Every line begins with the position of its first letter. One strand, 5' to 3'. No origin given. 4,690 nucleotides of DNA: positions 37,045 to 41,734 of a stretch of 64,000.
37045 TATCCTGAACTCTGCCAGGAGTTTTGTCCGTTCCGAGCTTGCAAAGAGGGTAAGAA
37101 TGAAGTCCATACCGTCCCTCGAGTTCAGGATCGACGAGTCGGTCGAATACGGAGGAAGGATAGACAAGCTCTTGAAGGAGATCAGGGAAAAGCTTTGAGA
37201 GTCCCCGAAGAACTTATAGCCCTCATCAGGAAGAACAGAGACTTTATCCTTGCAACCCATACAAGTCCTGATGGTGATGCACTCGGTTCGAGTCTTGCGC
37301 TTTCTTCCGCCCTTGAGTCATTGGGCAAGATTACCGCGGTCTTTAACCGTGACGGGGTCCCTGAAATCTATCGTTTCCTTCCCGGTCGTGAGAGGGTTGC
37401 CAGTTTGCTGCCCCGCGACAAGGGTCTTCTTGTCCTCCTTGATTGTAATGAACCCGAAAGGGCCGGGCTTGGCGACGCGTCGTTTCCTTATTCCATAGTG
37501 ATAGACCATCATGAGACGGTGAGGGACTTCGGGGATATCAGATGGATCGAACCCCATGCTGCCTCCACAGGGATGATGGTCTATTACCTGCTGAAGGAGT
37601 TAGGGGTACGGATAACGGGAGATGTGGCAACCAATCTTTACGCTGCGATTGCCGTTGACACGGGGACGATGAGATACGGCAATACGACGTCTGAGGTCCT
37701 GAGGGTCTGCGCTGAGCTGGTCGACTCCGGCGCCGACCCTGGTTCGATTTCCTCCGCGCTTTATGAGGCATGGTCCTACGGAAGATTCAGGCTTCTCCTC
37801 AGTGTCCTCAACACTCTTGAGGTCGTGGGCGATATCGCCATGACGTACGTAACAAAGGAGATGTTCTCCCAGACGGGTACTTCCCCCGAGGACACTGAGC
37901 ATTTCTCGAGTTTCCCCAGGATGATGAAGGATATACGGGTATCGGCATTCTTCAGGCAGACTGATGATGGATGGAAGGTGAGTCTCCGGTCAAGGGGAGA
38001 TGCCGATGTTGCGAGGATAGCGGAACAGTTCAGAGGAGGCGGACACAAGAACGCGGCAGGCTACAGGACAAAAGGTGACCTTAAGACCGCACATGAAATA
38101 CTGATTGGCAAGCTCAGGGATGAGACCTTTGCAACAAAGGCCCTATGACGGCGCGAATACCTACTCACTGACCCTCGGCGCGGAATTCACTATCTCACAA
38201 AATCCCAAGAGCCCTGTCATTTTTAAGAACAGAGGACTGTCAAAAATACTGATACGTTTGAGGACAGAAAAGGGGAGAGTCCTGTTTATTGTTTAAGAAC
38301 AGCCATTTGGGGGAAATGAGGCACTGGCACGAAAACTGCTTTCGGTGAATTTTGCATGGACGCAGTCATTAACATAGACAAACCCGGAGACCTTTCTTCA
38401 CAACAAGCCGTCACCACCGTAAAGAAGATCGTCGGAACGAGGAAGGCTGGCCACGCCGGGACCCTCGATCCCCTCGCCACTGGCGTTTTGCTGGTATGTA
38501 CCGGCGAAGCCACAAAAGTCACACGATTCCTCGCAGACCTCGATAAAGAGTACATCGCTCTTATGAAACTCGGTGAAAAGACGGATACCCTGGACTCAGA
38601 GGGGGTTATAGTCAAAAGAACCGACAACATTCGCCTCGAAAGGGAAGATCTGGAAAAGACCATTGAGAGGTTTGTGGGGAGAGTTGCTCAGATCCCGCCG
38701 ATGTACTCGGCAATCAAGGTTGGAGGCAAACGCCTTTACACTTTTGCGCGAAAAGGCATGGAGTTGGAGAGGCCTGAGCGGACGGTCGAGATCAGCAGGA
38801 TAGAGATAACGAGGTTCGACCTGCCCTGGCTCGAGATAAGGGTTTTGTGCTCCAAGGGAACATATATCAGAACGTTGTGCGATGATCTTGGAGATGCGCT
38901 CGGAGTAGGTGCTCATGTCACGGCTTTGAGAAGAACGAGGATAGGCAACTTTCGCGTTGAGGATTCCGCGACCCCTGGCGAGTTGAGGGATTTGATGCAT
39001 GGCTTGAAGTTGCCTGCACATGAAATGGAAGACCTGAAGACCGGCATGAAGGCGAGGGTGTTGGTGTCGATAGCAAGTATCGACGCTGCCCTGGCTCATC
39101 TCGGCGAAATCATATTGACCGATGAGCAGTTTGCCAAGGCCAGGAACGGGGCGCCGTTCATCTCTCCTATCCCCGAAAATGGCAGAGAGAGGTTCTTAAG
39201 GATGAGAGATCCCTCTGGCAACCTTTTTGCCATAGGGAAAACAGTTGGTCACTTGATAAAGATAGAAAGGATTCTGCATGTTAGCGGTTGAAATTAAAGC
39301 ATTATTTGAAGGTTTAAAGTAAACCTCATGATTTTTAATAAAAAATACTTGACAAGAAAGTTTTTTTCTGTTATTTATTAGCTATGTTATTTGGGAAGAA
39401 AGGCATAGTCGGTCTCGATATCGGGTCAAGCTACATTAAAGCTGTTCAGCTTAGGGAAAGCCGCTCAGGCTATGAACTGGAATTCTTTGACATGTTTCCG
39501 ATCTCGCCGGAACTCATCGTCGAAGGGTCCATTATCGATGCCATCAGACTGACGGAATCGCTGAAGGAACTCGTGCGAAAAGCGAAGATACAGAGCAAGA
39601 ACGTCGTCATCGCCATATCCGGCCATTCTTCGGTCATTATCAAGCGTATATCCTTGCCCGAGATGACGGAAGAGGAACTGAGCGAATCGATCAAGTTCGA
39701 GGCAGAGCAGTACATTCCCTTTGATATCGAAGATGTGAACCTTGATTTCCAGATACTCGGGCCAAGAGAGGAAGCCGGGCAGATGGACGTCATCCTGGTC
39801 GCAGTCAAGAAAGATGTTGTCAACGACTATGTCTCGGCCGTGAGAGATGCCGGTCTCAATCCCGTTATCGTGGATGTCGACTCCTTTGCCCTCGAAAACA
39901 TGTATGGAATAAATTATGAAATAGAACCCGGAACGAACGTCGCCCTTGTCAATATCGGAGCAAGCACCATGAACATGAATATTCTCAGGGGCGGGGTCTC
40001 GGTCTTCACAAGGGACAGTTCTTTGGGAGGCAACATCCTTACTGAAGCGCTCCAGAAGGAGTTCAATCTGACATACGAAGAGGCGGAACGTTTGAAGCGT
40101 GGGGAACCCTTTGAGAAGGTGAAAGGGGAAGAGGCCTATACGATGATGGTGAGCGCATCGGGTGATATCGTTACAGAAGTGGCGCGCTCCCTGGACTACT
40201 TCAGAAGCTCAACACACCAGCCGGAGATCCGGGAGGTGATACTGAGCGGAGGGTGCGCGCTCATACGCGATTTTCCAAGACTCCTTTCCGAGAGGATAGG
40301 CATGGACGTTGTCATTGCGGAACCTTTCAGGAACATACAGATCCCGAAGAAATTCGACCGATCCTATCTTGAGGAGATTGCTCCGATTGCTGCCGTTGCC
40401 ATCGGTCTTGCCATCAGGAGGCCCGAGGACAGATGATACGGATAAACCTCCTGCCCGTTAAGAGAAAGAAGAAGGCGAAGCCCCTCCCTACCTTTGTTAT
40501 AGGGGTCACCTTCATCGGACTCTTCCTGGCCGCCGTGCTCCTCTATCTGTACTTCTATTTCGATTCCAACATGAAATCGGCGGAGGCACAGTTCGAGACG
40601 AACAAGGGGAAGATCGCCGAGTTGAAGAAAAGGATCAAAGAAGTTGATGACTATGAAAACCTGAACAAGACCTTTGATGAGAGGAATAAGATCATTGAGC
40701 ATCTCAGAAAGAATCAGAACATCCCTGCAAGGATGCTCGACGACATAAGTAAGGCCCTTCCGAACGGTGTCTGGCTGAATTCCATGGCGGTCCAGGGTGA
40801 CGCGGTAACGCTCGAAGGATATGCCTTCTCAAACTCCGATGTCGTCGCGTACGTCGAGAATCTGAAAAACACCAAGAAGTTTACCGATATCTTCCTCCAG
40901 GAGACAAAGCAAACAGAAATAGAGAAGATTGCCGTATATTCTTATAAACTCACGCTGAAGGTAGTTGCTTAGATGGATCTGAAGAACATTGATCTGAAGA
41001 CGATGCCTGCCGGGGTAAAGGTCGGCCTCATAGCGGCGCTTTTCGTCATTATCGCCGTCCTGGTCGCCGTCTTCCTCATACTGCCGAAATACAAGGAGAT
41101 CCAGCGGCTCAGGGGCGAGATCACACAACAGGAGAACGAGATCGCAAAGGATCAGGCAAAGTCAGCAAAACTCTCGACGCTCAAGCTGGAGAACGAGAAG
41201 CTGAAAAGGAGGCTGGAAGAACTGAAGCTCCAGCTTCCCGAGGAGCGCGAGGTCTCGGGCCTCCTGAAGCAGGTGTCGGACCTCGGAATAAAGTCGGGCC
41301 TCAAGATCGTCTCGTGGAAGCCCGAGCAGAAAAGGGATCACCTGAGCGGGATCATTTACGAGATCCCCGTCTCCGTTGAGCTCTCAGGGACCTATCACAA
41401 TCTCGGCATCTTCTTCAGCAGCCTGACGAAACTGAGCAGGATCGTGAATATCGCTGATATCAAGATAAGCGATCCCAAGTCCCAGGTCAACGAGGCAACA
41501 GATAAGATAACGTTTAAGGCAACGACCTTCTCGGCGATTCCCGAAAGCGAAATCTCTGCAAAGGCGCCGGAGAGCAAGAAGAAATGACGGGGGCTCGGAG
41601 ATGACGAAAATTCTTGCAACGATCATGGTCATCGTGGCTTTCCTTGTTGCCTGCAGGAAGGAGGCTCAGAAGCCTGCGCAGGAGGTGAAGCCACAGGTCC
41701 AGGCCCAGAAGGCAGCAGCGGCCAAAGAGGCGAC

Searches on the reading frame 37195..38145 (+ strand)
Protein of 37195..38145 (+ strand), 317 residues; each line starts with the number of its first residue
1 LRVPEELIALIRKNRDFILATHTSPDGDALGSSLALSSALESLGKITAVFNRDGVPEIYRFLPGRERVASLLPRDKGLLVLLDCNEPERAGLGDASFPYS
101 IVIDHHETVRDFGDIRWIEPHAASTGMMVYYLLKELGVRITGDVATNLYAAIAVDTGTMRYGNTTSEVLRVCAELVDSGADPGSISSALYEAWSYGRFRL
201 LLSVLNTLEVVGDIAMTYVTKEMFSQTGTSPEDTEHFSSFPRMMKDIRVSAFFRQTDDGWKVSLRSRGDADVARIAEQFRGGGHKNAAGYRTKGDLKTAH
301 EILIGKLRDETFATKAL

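Call 36: search_protein_families(library=pfam, proteins=[window:37195-38145:+], max_evalue=0.00001)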
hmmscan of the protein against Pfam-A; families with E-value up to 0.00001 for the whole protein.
window:37195-38145:+ (317 aa): 2 families
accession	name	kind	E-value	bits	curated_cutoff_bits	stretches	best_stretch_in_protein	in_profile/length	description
PF01368.27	DHH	-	3.1e-16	60.2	28.1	1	18-152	3-125/125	DHH family, N-terminal domain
PF02272.25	DHHA1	-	1.1e-10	42.3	25.9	1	219-294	5-87/102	DHHA1 domain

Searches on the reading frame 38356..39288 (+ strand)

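Call 36: search_protein_families(library=pfam, proteins=[window:38356-39288:+], max_evalue=0.00001)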
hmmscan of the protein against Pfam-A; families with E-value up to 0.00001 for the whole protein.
window:38356-39288:+ (311 aa): 2 families
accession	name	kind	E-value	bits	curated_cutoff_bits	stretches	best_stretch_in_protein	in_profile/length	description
PF01509.24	TruB_N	-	5.7e-57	192.7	27.3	1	23-171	1-149/149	TruB family pseudouridylate synthase (N terminal domain)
PF16198.10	TruB_C_2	-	8.7e-14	51.8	29.3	1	172-215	1-44/66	tRNA pseudouridylate synthase B C-terminal domain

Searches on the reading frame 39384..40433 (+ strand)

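Call 36: search_protein_families(library=pfam, proteins=[window:39384-40433:+], max_evalue=0.00001)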
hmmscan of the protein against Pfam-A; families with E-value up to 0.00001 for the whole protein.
window:39384-40433:+ (350 aa): 3 families
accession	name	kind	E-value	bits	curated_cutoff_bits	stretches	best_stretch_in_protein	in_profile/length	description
PF11104.14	PilM_2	-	1.8e-82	277.5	27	1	10-346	1-339/340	Type IV pilus assembly protein PilM;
PF14450.12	FtsA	-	4.1e-11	43.8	31.8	1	187-315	1-113/127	Cell division protein FtsA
PF05134.19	T2SSL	-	5.3e-08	33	25.5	1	54-170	31-138/231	Type II secretion system (T2SS), protein L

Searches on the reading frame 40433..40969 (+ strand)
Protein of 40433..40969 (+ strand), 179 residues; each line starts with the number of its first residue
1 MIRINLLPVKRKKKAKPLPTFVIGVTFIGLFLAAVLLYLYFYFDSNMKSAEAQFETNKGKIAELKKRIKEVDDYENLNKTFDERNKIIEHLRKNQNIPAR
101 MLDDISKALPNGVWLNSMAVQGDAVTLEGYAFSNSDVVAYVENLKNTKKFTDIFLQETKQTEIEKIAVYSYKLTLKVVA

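Call 36: search_protein_families(library=pfam, proteins=[window:40433-40969:+], max_evalue=0.00001)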
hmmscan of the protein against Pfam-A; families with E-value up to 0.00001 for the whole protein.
window:40433-40969:+ (179 aa): 1 family
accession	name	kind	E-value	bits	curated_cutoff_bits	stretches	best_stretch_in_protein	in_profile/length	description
PF05137.18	PilN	-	6.1e-21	74.7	22.8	1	100-177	1-78/78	Fimbrial assembly protein (PilN)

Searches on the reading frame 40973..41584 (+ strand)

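Call 36: search_protein_families(library=pfam, proteins=[window:40973-41584:+], max_evalue=0.00001)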
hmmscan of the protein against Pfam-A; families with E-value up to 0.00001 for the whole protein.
window:40973-41584:+ (204 aa): 1 family
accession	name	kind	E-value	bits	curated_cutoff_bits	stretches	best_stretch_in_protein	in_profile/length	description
PF04350.18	PilO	-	1.1e-31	110.4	22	1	44-187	2-142/145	Pilus assembly protein, PilO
